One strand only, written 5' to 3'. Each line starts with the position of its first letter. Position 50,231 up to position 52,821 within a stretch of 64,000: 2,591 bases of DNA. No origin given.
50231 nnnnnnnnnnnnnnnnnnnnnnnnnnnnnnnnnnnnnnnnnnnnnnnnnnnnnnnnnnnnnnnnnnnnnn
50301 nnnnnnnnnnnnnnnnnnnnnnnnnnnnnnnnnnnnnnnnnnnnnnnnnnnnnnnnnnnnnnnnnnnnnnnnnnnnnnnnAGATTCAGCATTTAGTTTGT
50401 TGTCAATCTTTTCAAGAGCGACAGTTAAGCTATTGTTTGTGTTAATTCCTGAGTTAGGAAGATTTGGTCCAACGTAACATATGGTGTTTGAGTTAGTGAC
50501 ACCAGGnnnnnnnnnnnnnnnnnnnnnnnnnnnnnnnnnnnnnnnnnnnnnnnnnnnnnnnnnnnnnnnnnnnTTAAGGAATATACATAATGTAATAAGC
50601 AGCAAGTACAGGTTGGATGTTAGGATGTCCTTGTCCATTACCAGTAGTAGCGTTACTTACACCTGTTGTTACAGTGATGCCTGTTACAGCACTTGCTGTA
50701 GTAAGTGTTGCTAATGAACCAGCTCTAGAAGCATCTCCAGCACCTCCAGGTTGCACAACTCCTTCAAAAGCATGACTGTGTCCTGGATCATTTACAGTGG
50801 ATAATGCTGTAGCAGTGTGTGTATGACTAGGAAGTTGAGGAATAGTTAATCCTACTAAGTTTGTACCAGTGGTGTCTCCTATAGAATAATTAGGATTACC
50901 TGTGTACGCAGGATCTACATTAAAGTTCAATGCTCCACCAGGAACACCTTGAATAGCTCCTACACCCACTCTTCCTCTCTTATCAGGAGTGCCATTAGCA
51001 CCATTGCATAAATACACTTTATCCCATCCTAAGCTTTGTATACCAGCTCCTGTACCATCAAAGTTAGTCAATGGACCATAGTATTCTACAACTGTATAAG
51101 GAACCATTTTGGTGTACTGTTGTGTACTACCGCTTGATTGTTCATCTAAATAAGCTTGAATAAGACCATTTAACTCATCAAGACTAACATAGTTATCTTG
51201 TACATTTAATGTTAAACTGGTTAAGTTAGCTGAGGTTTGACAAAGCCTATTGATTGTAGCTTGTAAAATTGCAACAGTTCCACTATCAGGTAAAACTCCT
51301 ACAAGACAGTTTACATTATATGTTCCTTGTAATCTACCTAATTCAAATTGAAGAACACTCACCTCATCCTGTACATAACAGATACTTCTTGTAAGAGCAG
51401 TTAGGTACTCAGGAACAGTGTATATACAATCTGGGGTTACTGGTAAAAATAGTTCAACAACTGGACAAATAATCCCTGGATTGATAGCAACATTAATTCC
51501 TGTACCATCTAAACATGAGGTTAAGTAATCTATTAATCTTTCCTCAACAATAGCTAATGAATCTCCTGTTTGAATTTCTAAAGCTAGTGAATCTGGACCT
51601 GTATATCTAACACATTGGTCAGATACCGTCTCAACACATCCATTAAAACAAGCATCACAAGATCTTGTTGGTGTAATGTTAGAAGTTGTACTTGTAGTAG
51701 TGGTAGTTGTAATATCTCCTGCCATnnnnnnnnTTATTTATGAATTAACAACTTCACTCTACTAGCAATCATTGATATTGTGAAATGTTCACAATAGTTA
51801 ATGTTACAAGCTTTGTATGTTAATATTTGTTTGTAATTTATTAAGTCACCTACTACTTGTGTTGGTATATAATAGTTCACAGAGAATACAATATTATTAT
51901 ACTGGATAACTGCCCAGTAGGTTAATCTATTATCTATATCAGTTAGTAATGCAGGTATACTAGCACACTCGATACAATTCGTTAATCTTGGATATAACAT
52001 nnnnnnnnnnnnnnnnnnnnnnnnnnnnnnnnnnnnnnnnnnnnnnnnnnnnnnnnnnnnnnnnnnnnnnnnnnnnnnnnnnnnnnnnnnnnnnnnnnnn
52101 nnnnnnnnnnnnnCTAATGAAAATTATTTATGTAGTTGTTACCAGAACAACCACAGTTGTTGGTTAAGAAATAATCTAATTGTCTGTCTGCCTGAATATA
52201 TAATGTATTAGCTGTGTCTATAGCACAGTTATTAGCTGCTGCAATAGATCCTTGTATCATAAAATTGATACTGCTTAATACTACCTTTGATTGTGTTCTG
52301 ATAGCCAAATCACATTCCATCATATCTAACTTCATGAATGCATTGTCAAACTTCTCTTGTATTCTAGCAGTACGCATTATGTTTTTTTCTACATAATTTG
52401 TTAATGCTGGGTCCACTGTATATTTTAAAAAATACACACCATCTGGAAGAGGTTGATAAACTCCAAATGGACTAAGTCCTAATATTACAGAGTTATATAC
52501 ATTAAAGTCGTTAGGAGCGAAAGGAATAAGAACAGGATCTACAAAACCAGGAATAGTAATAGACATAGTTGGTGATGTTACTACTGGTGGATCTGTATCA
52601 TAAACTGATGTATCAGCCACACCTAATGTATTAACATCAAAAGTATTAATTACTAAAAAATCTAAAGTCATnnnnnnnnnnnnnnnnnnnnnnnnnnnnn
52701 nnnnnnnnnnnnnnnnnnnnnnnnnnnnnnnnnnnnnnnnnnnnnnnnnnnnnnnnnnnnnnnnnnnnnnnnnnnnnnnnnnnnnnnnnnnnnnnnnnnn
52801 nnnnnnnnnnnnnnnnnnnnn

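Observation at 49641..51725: Shared N-terminal fiber-anchor module across three genes, including an 80-aa ORF that is anchor only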

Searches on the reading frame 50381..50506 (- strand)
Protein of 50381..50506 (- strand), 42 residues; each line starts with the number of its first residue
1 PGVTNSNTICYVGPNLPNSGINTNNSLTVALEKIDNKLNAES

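Call 71: search_protein_representatives(alignment_id=A6)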
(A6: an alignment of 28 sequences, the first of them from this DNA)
Query: 28 sequences, 42 profile positions. Proteins with E-value up to 0.001 (for the whole library): 955; up to 1e-10: 91; up to 1e-30: 0. The best 150 are listed.
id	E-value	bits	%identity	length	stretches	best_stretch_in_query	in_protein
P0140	8.7e-16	73.0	-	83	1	1-41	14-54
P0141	3.1e-15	71.3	-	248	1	1-42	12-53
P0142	4.2e-15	70.9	-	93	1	1-42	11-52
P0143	6.7e-15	70.2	-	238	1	1-42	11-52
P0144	8.4e-15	69.9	-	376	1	2-42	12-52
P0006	9.4e-15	69.7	-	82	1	1-39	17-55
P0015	1.1e-14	69.5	-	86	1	2-42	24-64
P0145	1.5e-14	69.1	-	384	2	1-42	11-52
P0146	1.7e-14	68.9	-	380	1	1-42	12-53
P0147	1.9e-14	68.7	-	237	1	1-42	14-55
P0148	2.1e-14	68.6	-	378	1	1-42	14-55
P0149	2.2e-14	68.6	-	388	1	2-41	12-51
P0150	2.2e-14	68.5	-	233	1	1-42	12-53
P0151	2.5e-14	68.4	-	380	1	2-42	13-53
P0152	3.2e-14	68.0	-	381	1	1-42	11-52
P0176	1.0e-12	63.2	-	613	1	1-42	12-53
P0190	6.1e-12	60.7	-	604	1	4-40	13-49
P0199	1.5e-11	59.4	-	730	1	2-38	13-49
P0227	9.8e-11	56.9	-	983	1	3-37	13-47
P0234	1.3e-10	56.5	-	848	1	3-41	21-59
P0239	1.7e-10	56.1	-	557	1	3-37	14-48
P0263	6.6e-10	54.2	-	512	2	10-41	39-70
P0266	7.0e-10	54.1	-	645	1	4-38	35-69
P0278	9.2e-10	53.7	-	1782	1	2-38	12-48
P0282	1.3e-09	53.3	-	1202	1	5-40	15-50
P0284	1.4e-09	53.2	-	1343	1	3-40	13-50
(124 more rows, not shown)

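Call 73: search_protein_families(library=pfam, proteins=[P0176, P0199, P0190, P0227, P0282, P0284, P0234, P0266, P0263, P0239], max_evalue=0.001)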
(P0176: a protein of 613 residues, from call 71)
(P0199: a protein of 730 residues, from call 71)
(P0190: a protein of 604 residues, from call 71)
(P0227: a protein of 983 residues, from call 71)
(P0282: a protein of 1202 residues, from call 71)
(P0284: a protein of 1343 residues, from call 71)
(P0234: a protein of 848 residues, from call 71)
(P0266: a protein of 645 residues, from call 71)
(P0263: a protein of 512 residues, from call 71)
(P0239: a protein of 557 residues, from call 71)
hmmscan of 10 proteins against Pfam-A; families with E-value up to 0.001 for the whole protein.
P0176 (613 aa): 1 family
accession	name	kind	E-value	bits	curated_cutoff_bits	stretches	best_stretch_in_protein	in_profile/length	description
PF09327.17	Phage_Tail_Tip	-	3.4e-10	40.3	22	1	294-376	2-94/139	Bacteriophage tail tip fiber protein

P0199 (730 aa): 1 family
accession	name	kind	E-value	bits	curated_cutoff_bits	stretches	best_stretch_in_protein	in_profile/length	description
PF09327.17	Phage_Tail_Tip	-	1.4e-13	51.2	22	1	426-511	2-93/139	Bacteriophage tail tip fiber protein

P0190 (604 aa): 0 families

P0227 (983 aa): 0 families

P0282 (1202 aa): 0 families

P0284 (1343 aa): 1 family
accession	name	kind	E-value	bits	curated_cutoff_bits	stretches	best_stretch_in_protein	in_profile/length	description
PF07921.17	Fibritin_C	-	0.00046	20.7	21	0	173-203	61-91/93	Fibritin C-terminal region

P0234 (848 aa): 2 families
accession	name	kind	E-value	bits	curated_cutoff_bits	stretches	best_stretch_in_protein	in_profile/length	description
PF17164.10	DUF5122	-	3.5e-80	264.4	27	6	611-645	2-36/36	Domain of unknown function (DUF5122) beta-propeller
PF07494.17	Reg_prop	-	0.00071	19.9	20.4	0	601-620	4-23/24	Two component regulator propeller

P0266 (645 aa): 0 families

P0263 (512 aa): 0 families

P0239 (557 aa): 0 families

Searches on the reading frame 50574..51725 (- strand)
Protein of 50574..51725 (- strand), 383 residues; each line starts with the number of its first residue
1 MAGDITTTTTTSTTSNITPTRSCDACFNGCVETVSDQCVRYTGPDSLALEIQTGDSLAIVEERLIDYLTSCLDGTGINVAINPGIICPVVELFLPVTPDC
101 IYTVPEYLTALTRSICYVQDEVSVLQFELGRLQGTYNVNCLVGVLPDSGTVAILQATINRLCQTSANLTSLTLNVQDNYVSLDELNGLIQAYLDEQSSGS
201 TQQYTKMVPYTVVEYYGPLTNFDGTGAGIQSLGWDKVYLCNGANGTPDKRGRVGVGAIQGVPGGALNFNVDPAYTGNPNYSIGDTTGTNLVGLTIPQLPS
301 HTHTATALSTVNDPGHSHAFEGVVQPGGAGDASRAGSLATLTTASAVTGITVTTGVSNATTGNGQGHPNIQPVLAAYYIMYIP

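Call 7: search_protein_families(library=pfam, proteins=[window:50574-51725:-], max_evalue=0.1)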
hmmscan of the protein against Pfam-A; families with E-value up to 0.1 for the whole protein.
window:50574-51725:- (383 aa): 0 families

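Call 8: search_protein_families(library=phrogs, proteins=[window:50574-51725:-], max_evalue=0.1)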
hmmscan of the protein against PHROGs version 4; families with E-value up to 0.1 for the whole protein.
window:50574-51725:- (383 aa): 2 families
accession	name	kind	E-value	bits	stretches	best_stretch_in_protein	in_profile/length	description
phrog_8763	-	tail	5.1e-16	59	1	235-381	604-747/1024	tail protein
phrog_8469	-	tail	7.6e-15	56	1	210-381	121-300/303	tail fiber protein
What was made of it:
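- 50574..51725 (-): 383-aa fibre. Layout: poly-Thr leader, class C module, about 100 residues of long helices, then a C-terminal collar/HxH domain with a hypervariable loop. PHROG tail fibre families, E=5e-16 and 8e-15 (call 8).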

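Call 20: search_solved_structures(query=window:50574-51725:-, max_evalue=10, show_alignments=3)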
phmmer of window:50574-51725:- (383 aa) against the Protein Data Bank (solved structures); distinct sequences matched with E-value up to 10: 2.
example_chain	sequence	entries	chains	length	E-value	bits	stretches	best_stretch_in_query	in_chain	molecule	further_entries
6mu4_A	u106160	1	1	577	2.9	10.2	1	113-197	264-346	DNA polymerase I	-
6dsu_A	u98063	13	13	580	2.9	10.2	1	113-197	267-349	DNA polymerase I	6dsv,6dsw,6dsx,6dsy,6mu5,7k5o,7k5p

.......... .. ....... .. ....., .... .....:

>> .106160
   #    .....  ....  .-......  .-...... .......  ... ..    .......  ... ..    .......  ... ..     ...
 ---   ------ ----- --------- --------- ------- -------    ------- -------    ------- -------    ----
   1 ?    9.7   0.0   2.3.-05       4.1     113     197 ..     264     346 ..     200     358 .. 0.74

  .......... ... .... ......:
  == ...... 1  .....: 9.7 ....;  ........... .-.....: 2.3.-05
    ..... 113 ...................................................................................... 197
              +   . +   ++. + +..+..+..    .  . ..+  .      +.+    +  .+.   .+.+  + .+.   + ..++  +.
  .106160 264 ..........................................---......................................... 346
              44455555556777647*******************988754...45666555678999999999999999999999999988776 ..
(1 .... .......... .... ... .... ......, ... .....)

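Call 44: search_solved_structures(query=A3, max_evalue=1, show_alignments=2)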
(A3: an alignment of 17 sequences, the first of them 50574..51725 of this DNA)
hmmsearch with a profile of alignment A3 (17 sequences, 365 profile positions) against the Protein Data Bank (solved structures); distinct sequences matched with E-value up to 1: 5.
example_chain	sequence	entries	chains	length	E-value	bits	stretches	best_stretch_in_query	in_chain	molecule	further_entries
8kec_A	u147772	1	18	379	0.0041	19.7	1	258-354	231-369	Long tail fiber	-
2fkk_A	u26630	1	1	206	0.061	15.9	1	229-331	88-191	Baseplate structural protein Gp10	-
9qgo_A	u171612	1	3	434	0.1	15.1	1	217-296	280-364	Tail fiber protein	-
2fl8_A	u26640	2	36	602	0.46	13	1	229-331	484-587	Baseplate structural protein Gp10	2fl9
5hx2_G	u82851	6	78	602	0.5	12.9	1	229-331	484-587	Baseplate wedge protein gp10 | gp10, baseplate wedge protein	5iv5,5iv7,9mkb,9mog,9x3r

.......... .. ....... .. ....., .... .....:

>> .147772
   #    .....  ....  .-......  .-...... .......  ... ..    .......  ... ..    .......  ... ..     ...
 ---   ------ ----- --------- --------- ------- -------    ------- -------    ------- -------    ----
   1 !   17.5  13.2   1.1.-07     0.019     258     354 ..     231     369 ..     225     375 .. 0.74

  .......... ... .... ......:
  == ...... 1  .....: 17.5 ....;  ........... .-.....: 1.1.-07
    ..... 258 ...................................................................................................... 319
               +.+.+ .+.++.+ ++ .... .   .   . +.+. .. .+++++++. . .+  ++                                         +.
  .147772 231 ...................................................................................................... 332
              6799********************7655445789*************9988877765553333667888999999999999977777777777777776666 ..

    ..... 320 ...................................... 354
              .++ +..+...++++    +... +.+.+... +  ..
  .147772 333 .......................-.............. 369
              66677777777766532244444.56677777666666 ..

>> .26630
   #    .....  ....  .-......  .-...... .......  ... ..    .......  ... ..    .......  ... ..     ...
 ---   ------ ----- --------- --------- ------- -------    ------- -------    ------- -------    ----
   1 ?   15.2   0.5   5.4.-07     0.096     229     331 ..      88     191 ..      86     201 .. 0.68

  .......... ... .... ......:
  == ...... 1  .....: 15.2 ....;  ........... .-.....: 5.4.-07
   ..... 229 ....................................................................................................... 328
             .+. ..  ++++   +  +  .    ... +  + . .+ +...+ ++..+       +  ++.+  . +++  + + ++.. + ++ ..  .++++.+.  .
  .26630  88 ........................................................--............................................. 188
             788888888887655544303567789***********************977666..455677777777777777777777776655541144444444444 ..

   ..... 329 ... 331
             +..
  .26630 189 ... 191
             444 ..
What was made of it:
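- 50574..51725 (-): A family profile against PDB sequences hits long tail fibre 8kec (E=0.004) and the T4 gp10 C-terminal domain (call 44).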

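Call 48: find_homologous_proteins(query=window:50574-51725:-, max_evalue=0.00001)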
Query window:50574-51725:- (383 aa): 1925 proteins with E <= 0.00001 among 8000 candidates; the best 120 are listed.
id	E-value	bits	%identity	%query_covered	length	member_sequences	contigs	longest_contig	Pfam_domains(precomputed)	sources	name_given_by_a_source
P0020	2.6e-244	828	99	99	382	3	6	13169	-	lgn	-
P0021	1.1e-232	790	94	95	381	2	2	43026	-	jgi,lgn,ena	-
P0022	1.1e-227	773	91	100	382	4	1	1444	-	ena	-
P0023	3.4e-207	706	85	95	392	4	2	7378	-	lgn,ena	-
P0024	1.4e-206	704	84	95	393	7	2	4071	-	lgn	-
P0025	7.6e-180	616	73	100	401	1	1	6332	-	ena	-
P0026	3.7e-157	541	67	95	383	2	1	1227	-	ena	-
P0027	1.0e-153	530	66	95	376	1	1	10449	-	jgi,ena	jgi:microcystin-dependent protein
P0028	9.4e-153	527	65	95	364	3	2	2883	-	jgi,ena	jgi:microcystin-dependent protein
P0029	2.1e-140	486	64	92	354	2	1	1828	-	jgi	jgi:hypothetical protein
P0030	3.0e-131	456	60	95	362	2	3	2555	-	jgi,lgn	-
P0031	8.2e-129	448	57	95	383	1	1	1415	-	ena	-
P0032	1.1e-124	435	58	95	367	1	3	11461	-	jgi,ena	-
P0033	3.3e-124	433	59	95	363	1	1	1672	-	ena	-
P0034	1.0e-123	431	57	95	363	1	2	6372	-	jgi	jgi:microcystin-dependent protein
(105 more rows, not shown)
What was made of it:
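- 50574..51725 (-): 1925 homologues, which JGI names "microcystin-dependent protein" (call 48).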

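Call 59: predict_structure(alignment_id=A5)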
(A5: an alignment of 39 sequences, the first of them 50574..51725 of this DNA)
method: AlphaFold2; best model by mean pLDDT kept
length: 383 residues; sequences in the alignment: 39
mean_pLDDT: 58.3   pTM: 0.31
mean pLDDT of the five models: 58.3, 56.8, 56.3, 53.7, 52.9
residues with pLDDT >= 90: 19; 70-90: 120; 50-70: 68; < 50: 176
segments of 3 or more residues with pLDDT < 50: 1-4, 6-32, 239-294, 296-313, 316-383
pLDDT, mean of each block of 10 residues (from residue 1): 46 43 42 64 86 88 85 76 82 85 86 91 83 76 84 88 87 69 64 62 52 59 61 57 32 28 30 29 35 45 41 46 38 36 39 40 39 28 25
secondary structure, 60 per line:
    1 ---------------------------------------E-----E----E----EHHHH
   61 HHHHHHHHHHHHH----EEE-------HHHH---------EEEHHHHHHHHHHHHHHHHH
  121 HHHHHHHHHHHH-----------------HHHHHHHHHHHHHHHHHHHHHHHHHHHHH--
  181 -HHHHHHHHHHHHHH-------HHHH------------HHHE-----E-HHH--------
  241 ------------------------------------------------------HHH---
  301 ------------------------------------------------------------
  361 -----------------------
elements in order: H57-73 E78-80 H88-91 E101-103 H104-132 H150-178 H182-195 H203-206
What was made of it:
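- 51453..51665 (-): Class C module: residues 21-91 of the 383-aa collar-domain fibre. The core is residues 33-70, nt 51516-51629. Pattern: C-x2-C-x3-C-x7-C-V-R-Y-T-G ... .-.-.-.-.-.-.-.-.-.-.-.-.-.. AF2 gives pLDDT 76-91 for residues 40-170: short strands at 40-56, then a helix at 57-73 (call 59).
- Tried and rejected: AF2 of the 383-aa protein modelled only residues 40-200 confidently (call 59).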

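Call 61: fold_search(model_id=the predicted structure, library=pdb)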
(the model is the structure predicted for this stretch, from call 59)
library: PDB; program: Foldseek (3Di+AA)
matches with E <= 10: 3; with E <= 0.001: 0
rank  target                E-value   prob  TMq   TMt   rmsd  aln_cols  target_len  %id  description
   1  6pep_2                8.9e+00  0.03  0.11  0.16  20.9       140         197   14  Focussed refinement of InvGN0N1:SpaPQR:PrgIJ from the Salmonella SPI-1 injectisome needle complex (released 2019-10-23)
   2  2zrs_B                9.9e+00  0.04  0.10  0.19  29.1       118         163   13  Crystal structure of Ca2+-bound form of des3-23ALG-2 (released 2008-11-04)
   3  2yvx_A                9.9e+00  0.01  0.07  0.06  35.2       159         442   12  Crystal structure of magnesium transporter MgtE (released 2007-09-04)
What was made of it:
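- Foldseek on the 383-aa model found nothing (call 61).
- Tried and rejected: Foldseek against the PDB gave nothing with E<8.9 (call 61).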

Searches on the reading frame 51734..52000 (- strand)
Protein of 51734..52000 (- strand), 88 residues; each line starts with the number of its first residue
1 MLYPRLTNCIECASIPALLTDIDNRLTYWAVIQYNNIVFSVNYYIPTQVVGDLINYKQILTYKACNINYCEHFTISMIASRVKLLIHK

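Call 7: search_protein_families(library=pfam, proteins=[window:51734-52000:-], max_evalue=0.1)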
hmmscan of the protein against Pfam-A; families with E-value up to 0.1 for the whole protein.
window:51734-52000:- (88 aa): 0 families

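Call 8: search_protein_families(library=phrogs, proteins=[window:51734-52000:-], max_evalue=0.1)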
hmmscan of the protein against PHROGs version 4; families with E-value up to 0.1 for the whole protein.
window:51734-52000:- (88 aa): 1 family
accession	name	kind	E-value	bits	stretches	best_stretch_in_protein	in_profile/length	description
phrog_33691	-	unknown function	0.067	14.6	0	22-87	14-71/86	-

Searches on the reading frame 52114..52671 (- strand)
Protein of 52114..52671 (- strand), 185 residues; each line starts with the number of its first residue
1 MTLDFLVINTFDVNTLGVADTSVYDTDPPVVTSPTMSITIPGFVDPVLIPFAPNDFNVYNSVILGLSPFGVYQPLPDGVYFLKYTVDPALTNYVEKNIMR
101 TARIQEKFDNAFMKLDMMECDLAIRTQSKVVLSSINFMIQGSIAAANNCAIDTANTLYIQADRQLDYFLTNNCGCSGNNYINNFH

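Call 7: search_protein_families(library=pfam, proteins=[window:52114-52671:-], max_evalue=0.1)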
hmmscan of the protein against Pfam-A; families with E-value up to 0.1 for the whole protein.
window:52114-52671:- (185 aa): 0 families

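Call 8: search_protein_families(library=phrogs, proteins=[window:52114-52671:-], max_evalue=0.1)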
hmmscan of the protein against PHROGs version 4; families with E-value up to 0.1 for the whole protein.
window:52114-52671:- (185 aa): 1 family
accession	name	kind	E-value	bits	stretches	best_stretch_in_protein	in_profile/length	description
phrog_31752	-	head and packaging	1.2e-06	29.4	1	3-171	8-170/171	virion structural protein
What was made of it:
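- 52114..52671 (-): 185-aa protein upstream of the unit. It is a candidate homologue of the crAss001 tail-hub protein THA (gp38), which is the fibre-docking hub. PHROG "virion structural protein", E=1e-6 (call 8).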

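Call 43: search_solved_structures(query=A2, max_evalue=10, show_alignments=2)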
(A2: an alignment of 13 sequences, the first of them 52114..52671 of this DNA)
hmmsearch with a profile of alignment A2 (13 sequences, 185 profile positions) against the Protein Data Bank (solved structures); distinct sequences matched with E-value up to 10: 0.
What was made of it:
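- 52114..52671 (-): A profile search of PDB sequences found nothing (call 43).
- On crAss001 gp22-type hub-docking N-terminus: No match to gp39 (THB), and no PDB sequence hit (call 43).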
